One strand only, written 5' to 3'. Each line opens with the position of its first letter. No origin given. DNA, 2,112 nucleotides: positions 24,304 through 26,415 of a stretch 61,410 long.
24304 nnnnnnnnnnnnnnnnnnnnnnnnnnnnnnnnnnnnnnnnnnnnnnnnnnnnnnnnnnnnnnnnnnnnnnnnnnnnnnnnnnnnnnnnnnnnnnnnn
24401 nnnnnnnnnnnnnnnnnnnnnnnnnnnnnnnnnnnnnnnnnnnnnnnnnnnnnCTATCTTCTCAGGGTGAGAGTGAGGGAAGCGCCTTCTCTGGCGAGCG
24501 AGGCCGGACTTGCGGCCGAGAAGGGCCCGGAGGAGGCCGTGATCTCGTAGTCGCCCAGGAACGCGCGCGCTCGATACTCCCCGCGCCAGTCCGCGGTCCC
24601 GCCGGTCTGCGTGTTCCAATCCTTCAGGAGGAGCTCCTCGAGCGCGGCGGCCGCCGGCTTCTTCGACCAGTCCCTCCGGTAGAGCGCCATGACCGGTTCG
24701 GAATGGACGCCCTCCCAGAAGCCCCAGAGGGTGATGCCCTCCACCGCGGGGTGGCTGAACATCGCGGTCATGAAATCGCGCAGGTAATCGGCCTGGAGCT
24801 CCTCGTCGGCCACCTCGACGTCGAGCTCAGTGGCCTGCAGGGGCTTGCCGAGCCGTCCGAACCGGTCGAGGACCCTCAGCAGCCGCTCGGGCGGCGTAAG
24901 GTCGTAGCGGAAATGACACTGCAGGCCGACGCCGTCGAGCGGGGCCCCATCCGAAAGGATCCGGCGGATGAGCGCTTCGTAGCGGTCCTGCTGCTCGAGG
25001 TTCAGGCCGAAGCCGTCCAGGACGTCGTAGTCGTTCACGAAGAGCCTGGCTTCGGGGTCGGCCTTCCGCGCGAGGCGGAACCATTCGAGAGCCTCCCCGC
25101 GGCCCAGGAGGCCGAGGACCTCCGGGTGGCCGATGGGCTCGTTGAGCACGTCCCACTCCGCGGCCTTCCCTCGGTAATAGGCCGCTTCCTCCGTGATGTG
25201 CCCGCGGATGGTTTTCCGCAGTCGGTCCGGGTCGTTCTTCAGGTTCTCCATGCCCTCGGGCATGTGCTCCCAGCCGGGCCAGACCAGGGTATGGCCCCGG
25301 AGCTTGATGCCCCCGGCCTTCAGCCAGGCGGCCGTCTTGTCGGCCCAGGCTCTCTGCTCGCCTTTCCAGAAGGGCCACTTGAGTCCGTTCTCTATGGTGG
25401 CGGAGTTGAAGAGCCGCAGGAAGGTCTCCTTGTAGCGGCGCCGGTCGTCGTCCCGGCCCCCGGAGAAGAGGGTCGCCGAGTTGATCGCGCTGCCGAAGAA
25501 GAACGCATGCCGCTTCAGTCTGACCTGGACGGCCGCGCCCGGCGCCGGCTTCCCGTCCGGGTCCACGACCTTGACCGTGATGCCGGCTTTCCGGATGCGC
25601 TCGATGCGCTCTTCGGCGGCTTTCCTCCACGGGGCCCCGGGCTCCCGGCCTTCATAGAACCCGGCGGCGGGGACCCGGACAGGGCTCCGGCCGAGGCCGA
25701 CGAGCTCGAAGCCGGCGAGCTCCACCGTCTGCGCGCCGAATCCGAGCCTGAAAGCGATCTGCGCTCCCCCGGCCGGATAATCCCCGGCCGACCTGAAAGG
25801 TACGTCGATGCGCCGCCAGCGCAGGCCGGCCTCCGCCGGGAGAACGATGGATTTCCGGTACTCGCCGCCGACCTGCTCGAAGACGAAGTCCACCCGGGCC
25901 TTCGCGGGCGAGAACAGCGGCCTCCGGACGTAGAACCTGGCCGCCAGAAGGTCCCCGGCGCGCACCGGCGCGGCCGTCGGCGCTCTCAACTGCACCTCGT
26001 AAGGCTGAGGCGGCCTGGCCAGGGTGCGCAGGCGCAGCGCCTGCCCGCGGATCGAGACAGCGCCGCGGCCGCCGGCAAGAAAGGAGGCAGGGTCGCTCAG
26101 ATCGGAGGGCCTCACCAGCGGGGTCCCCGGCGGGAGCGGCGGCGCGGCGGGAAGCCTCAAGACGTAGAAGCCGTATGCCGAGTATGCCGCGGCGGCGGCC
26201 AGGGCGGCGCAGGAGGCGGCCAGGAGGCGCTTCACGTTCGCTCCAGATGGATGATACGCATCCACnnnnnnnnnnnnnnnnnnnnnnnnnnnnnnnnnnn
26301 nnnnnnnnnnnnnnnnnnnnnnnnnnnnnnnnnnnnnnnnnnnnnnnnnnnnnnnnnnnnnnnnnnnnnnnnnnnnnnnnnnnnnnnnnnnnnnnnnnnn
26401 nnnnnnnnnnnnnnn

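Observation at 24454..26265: GH10 glycanase occupying the position normally held by a GH8 BcsZ in a cellulose synthase locus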

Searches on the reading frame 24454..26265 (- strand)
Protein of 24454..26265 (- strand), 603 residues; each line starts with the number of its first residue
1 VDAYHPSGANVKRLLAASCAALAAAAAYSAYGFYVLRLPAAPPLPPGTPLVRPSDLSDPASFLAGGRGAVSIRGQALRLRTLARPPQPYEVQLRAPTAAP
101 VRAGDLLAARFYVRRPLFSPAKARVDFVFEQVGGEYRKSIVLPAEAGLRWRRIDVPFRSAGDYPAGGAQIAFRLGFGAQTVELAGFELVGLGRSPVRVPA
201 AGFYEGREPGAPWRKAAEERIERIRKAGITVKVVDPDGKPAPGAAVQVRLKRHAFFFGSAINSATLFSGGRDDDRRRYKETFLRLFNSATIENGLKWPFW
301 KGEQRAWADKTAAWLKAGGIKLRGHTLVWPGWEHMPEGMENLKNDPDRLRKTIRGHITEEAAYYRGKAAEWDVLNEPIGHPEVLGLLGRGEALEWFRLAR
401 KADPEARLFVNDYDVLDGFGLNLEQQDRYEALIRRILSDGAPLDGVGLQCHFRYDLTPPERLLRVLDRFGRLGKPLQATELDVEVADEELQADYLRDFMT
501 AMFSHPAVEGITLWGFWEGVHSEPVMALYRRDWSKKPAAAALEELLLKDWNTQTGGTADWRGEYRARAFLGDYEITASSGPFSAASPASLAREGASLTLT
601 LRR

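Call 5: search_protein_families(library=pfam, proteins=[window:24454-26265:-], max_evalue=0.01)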
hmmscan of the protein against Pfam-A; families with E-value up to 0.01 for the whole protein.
window:24454-26265:- (603 aa): 2 families
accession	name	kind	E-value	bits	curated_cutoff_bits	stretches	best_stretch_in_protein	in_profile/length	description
PF00331.26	Glyco_hydro_10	-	2.2e-44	152.4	22.1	1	256-541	12-307/311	Glycosyl hydrolase family 10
PF13620.12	CarboxypepD_reg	-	5.9e-05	23.8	32.3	0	229-249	2-22/82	Carboxypeptidase regulatory-like domain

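Call 7: search_protein_families(library=ncbifam, proteins=[window:24454-26265:-], max_evalue=0.001)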
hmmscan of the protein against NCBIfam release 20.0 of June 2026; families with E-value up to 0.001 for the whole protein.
window:24454-26265:- (603 aa): 1 family
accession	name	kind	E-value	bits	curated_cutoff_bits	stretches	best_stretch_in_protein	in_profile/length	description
NF041944.1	Xylase_Ferestase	equivalog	1.5e-17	63.1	1200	2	395-488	168-256/694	bifunctional endo-1,4-beta-xylanase/feruloyl esterase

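Call 8: search_solved_structures(query=window:24454-26265:-, max_evalue=0.01, show_alignments=2)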
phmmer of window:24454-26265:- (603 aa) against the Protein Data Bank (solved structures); distinct sequences matched with E-value up to 0.01: 142 (the best 60 are shown).
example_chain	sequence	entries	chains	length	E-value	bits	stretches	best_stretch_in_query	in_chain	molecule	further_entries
7d88_A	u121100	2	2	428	1.5e-50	175.4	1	210-576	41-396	Beta-xylanase | Beta-1,4-xylanase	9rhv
7d89_A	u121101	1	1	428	4.3e-49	170.6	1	210-576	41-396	Beta-xylanase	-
1nq6_A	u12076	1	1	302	9.7e-30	106.7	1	277-541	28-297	Xys1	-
8b73_A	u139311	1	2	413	1.4e-28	102.8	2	225-481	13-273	Beta-xylanase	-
1xyz_A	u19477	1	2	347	7.2e-27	97.2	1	276-546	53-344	1,4-BETA-D-XYLAN-XYLANOHYDROLASE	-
3cuf_A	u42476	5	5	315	1.8e-26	95.9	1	277-544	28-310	Exo-beta-1,4-glucanase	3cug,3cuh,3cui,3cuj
1exp_A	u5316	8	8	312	1.9e-26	95.8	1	277-544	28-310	BETA-1,4-D-GLYCANASE CEX-CD | BETA-1,4-XYLANASE | EXO-1,4-BETA-D-GLYCANASE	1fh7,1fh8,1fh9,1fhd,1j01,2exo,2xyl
1xas_A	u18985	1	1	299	3.8e-26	94.8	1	265-542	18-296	1,4-BETA-D-XYLAN XYLANOHYDROLASE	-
1e0w_A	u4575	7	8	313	4.1e-26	94.7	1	265-544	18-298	ENDO-1,4-BETA-XYLANASE A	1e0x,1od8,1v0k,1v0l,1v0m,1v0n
1e0v_A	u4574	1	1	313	4.4e-26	94.6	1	265-544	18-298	ENDO-1,4-BETA-XYLANASE A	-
5m0k_A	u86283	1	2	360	2e-25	92.4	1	268-546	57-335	Beta-xylanase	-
6fhe_A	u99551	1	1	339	3.3e-25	91.7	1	274-517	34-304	Synthetic construct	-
2his_A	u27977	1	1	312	1e-24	90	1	277-544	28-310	CELLULOMONAS FIMI FAMILY 10 BETA-1,4-GLYCANASE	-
1vbr_A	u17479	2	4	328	1.5e-24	89.6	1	273-546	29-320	endo-1,4-beta-xylanase B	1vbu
2cnc_A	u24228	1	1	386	3.5e-24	88.3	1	244-487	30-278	ENDOXYLANASE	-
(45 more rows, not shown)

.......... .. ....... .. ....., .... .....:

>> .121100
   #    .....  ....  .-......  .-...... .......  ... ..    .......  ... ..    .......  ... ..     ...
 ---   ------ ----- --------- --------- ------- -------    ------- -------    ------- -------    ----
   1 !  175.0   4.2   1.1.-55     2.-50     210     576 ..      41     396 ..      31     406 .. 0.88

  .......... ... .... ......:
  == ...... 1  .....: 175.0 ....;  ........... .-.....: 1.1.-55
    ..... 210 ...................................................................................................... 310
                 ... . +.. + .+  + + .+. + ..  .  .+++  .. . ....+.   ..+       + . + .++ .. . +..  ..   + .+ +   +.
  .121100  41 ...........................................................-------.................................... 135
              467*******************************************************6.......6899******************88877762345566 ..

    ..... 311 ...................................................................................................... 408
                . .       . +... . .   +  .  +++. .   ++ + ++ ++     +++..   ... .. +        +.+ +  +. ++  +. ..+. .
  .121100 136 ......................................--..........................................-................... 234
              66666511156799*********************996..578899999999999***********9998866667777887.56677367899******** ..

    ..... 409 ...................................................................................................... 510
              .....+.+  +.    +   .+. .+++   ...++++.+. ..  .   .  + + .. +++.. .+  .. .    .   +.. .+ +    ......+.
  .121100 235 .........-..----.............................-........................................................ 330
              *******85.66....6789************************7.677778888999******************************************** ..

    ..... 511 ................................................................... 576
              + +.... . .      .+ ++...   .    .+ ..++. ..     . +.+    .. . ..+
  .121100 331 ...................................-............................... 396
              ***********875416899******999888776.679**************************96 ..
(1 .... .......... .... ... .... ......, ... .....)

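Call 9: find_homologous_proteins(query=window:24454-26265:-, max_evalue=1e-10)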
Query window:24454-26265:- (603 aa): 283 proteins with E <= 1e-10 among 8000 candidates; the best 120 are listed.
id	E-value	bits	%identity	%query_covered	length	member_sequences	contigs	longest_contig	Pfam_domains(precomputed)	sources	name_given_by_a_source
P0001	0.0e+0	1347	100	98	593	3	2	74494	PF00331.27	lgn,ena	-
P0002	6.4e-273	925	66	98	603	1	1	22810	PF00331.27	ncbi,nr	ncbi:MAG: endo-1,4-beta-xylanase [Elusimicrobiota bacterium]|nr:endo-1,4-beta-xylanase [Elusimicrobi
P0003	9.9e-271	918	67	98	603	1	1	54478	PF00331.27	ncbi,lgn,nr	ncbi:MAG: endo-1,4-beta-xylanase [Elusimicrobia bacterium]|nr:endo-1,4-beta-xylanase [Elusimicrobiot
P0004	3.2e-268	909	65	98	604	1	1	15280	PF00331.27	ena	-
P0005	1.3e-266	904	66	98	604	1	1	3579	PF00331.27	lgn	-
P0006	1.8e-265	900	65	98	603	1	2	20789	PF00331.27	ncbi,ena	ncbi:MAG: endo-1,4-beta-xylanase [Elusimicrobiota bacterium]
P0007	2.0e-265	900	66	98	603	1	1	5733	PF00331.27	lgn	-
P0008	9.9e-264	895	66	98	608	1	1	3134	PF00331.27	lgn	-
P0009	5.6e-260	882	65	98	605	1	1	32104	PF00331.27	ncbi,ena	-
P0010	8.0e-223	759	59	93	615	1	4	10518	PF00331.27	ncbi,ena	-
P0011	1.0e-214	733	57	98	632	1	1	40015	PF00331.27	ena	-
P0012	1.2e-213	729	58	93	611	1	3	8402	PF00331.27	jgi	jgi:GH35 family endo-1,4-beta-xylanase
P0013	1.3e-213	729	60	86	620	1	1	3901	PF00331.27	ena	-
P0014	1.7e-213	729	56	98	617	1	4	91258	PF00331.27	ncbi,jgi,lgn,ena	-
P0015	3.7e-213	727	60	87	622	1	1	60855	PF00331.27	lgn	-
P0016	4.2e-213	727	58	88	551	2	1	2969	PF00331.27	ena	-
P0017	1.3e-209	716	61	87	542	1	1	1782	PF00331.27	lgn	-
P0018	8.9e-209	713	56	95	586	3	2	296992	PF00331.27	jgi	jgi:GH35 family endo-1,4-beta-xylanase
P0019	2.4e-172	593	60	76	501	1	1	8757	PF00331.27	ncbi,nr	ncbi:MAG: endo-1,4-beta-xylanase, partial [Elusimicrobia bacterium]|nr:endo-1,4-beta-xylanase [Elusi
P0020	3.7e-168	579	52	93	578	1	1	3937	PF00331.27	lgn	-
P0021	5.3e-156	539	48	97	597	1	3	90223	PF00331.27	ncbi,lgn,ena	ncbi:MAG: endo-1,4-beta-xylanase [Elusimicrobiota bacterium]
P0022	1.4e-155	537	47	87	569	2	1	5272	PF00331.27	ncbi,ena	-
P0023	1.9e-154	534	47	88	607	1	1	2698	PF00331.27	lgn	-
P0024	2.3e-153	530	50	86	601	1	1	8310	PF00331.27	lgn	-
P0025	1.5e-152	527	47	93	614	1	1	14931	PF00331.27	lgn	-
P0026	1.9e-152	527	45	93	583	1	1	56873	PF00331.27,PF13620.13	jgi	jgi:endo-1,4-beta-xylanase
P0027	7.0e-152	525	46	93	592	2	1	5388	PF00331.27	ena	-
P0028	1.1e-151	524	44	95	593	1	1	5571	PF00331.27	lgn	-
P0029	6.4e-151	522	46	93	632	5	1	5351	PF00331.27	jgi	jgi:endo-1,4-beta-xylanase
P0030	1.5e-150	521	48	89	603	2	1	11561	PF00331.27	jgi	jgi:GH35 family endo-1,4-beta-xylanase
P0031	5.6e-150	519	43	93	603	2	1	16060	PF00331.27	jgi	-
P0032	8.1e-150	518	44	94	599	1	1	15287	PF00331.27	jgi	jgi:endo-1,4-beta-xylanase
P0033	2.3e-149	517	45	93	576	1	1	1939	PF00331.27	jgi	jgi:GH35 family endo-1,4-beta-xylanase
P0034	3.8e-149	516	46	86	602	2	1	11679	PF00331.27,PF13620.13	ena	-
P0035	8.7e-149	515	45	93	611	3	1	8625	PF00331.27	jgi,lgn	-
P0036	1.3e-147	511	47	85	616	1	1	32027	PF00331.27,PF13620.13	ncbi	-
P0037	2.5e-147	510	45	93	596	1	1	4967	PF00331.27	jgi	jgi:GH35 family endo-1,4-beta-xylanase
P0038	2.0e-146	507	47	88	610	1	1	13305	PF00331.27,PF13620.13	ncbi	-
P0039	4.3e-145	503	46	87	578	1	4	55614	PF00331.27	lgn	-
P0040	1.5e-144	501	44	87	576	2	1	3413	PF00331.27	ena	-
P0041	1.1e-143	498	46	87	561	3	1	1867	PF00331.27,PF13620.13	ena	-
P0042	4.4e-142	493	45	87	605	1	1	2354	PF00331.27,PF13620.13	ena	-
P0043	4.1e-141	490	45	93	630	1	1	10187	PF00331.27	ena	-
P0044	4.4e-141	489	43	88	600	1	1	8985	PF00331.27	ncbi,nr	ncbi:MAG: endo-1,4-beta-xylanase [Elusimicrobia bacterium]|nr:endo-1,4-beta-xylanase [Elusimicrobiot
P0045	1.2e-140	488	45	93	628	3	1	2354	PF00331.27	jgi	jgi:GH35 family endo-1,4-beta-xylanase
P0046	1.8e-140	487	44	88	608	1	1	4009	PF00331.27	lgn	-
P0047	1.1e-139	485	45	93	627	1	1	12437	PF00331.27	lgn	-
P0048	5.6e-139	482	44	92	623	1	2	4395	PF00331.27,PF02369.23,PF13620.13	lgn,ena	-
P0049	2.1e-138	481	42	92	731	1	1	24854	PF00331.27,PF13620.13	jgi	jgi:endo-1,4-beta-xylanase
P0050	2.2e-138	480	42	87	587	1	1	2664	PF00331.27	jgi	jgi:endo-1,4-beta-xylanase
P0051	3.6e-138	480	36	88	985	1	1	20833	PF00331.27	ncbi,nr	ncbi:MAG: endo-1,4-beta-xylanase [Cytophagaceae bacterium]|nr:endo-1,4-beta-xylanase [Cytophagaceae 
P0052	5.8e-137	476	44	87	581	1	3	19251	PF00331.27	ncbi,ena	ncbi:MAG: endo-1,4-beta-xylanase [Acidobacteriota bacterium]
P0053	9.6e-137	475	41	94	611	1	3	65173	PF00331.27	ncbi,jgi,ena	-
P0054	1.6e-136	474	44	92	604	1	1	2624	PF00331.27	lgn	-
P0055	2.6e-136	474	43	87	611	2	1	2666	PF00331.27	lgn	-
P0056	4.3e-136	473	45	87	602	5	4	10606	PF00331.27,PF13620.13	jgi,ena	-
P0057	4.5e-136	473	42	93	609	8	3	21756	PF00331.27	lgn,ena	-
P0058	2.2e-135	471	41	93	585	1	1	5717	PF00331.27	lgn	-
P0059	3.5e-134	467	42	93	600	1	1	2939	PF00331.27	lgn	-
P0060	5.3e-134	466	43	92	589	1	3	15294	PF00331.27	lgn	-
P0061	1.1e-133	465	42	94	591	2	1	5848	PF00331.27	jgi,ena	-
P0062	6.6e-133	462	43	94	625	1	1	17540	PF00331.27,PF13620.13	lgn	-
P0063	1.1e-132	462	44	87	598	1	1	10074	PF00331.27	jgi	-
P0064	1.6e-132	461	45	88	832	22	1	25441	PF00331.27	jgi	jgi:endo-1,4-beta-xylanase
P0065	6.4e-131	456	41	91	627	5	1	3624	PF00331.27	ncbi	-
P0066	1.4e-130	455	43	95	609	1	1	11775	PF00331.27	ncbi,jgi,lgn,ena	jgi:GH35 family endo-1,4-beta-xylanase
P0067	2.1e-130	454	44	86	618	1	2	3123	PF00331.27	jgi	-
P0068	2.2e-130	454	40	89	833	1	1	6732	PF00331.27,PF01833.31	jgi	jgi:uncharacterized protein (TIGR03437 family)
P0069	2.3e-130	454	43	89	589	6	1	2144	PF00331.27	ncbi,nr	ncbi:MAG TPA: endo-1,4-beta-xylanase, partial [Chloroflexota bacterium]|nr:endo-1,4-beta-xylanase [C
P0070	3.4e-130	453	42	88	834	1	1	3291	PF00331.27,PF01833.31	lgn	-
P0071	4.4e-130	453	42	86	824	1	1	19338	PF00331.27,PF01833.31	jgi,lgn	jgi:endo-1,4-beta-xylanase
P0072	1.6e-129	451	39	93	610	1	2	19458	PF00331.27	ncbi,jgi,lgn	jgi:endo-1,4-beta-xylanase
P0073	2.8e-129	450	41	89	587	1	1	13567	PF00331.27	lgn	-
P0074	3.0e-129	450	39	92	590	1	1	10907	PF00331.27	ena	-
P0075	3.1e-129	450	43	85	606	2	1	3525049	PF00331.27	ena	-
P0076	3.2e-129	450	43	93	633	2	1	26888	PF00331.27,PF13620.13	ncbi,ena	-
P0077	7.9e-129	449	43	87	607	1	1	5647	PF00331.27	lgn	-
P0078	3.1e-128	447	43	87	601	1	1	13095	PF00331.27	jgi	jgi:endo-1,4-beta-xylanase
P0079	3.4e-128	447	41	89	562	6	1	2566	PF00331.27,PF13620.13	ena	-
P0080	4.4e-128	446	42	91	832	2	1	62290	PF00331.27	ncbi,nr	ncbi:MAG: endo-1,4-beta-xylanase [Bryobacteraceae bacterium]|nr:endo-1,4-beta-xylanase [Bryobacterac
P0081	9.8e-128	445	44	86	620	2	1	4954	PF00331.27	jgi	jgi:GH35 family endo-1,4-beta-xylanase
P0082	1.4e-127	445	41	93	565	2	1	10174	PF00331.27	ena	-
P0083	3.5e-127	443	46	87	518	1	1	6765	PF00331.27,PF13620.13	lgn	-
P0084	4.4e-127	443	42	88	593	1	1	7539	PF00331.27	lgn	-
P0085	5.3e-127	443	42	90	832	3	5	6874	PF00331.27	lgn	-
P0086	8.4e-127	442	40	98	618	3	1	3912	PF00331.27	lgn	-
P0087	9.5e-127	442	40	88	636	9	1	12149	PF00331.27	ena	-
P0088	1.4e-126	441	43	84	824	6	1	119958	PF00331.27,PF01833.31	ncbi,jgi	-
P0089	1.7e-126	441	43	83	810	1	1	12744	PF00331.27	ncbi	-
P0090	5.3e-126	440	41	88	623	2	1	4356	PF00331.27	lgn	-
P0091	8.7e-126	439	44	89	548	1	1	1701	PF00331.27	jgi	jgi:GH35 family endo-1,4-beta-xylanase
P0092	1.2e-125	438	45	88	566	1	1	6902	PF00331.27,PF13620.13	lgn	-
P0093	3.3e-125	437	41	91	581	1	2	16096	PF00331.27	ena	-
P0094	3.6e-125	437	43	84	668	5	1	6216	PF00331.27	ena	-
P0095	3.8e-125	437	42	89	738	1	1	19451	PF00331.27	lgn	-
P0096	4.3e-125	437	40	90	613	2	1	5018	PF00331.27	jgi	jgi:endo-1,4-beta-xylanase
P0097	6.0e-125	436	41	87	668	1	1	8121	PF00331.27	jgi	jgi:endo-1,4-beta-xylanase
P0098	1.1e-124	435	40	89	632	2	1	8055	PF00331.27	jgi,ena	-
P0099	1.2e-124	435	40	87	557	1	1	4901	PF00331.27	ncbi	-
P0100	3.4e-124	434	40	94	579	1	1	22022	PF00331.27,PF13620.13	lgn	-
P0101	3.9e-124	433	43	82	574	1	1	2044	PF00331.27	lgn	-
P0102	4.8e-124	433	40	88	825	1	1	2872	PF00331.27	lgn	-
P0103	1.7e-123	431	40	92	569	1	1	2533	PF00331.27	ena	-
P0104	2.1e-123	431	41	90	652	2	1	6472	PF00331.27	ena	-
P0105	3.6e-123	430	42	88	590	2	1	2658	PF00331.27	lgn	-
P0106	4.4e-123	430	40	94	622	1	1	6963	PF00331.27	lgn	-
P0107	5.9e-123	430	38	92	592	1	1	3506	PF00331.27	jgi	jgi:GH35 family endo-1,4-beta-xylanase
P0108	9.7e-123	429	42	84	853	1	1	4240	PF00331.27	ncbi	-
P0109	1.2e-122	429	40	94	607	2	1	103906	PF00331.27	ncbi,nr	ncbi:MAG: endo-1,4-beta-xylanase [Spirochaetes bacterium]|nr:endo-1,4-beta-xylanase [Spirochaetota b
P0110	1.2e-122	428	43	84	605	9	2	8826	PF00331.27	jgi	jgi:GH35 family endo-1,4-beta-xylanase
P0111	1.4e-122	428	38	86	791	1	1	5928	PF00331.27,PF01833.31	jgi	jgi:uncharacterized protein (TIGR03437 family)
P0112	1.5e-122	428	42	88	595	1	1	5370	PF00331.27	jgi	jgi:GH35 family endo-1,4-beta-xylanase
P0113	1.9e-122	428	40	92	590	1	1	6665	PF00331.27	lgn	-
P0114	2.5e-122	427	40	92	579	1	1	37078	PF00331.27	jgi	jgi:GH35 family endo-1,4-beta-xylanase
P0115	2.7e-122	427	42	81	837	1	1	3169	PF00331.27,PF01833.31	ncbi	-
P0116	4.0e-122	427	41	94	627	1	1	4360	PF00331.27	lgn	-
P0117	6.3e-122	426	41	86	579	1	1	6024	PF00331.27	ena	-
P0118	6.6e-122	426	42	87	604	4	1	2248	PF00331.27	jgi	jgi:endo-1,4-beta-xylanase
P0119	8.9e-122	426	38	95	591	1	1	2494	PF00331.27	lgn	-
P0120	1.0e-121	425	41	89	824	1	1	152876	PF00331.27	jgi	-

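Call 12: find_encoding_contigs(protein=P0001, flank=10000, max_places=4)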
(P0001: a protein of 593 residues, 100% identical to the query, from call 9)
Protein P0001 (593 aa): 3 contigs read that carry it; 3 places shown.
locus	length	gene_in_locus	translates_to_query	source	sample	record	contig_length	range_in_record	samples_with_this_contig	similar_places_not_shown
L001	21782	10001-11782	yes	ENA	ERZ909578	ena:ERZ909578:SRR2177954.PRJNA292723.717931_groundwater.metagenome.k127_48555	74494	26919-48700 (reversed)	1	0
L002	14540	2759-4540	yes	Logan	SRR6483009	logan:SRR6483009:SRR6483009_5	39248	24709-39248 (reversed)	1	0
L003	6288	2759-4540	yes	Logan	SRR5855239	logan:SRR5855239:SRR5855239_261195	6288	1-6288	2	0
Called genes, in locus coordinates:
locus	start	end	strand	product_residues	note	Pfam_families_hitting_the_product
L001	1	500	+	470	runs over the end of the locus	PF01336:tRNA_anti-codon, PF00152:tRNA-synt_2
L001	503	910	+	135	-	-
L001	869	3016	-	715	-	PF01564:Spermine_synth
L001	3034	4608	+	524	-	PF00009:GTP_EFTU, PF01926:MMR_HSR1 (weak), PF22042:EF-G_D2, PF03144:GTP_EFTU_D2, PF16658:RF3_C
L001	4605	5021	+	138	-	-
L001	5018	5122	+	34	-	-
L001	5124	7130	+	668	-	PF07722:Peptidase_C26, PF00117:GATase, PF00723:Glyco_hydro_15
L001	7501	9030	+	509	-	PF01590:GAF, PF13185:GAF_2, PF13492:GAF_3, PF02518:HATPase_c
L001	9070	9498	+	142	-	PF00072:Response_reg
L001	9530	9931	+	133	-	PF00072:Response_reg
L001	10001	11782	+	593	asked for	PF00331:Glyco_hydro_10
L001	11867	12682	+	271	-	PF00211:Guanylate_cyc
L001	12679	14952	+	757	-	PF00535:Glycos_transf_2, PF13641:Glyco_tranf_2_3, PF13506:Glyco_transf_21, PF13632:Glyco_trans_2_3, PF03552:Cellulose_synt, PF07238:PilZ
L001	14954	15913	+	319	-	-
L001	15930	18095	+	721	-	PF03170:CBM_BcsB_1st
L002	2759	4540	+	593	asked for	PF00331:Glyco_hydro_10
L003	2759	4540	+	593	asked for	PF00331:Glyco_hydro_10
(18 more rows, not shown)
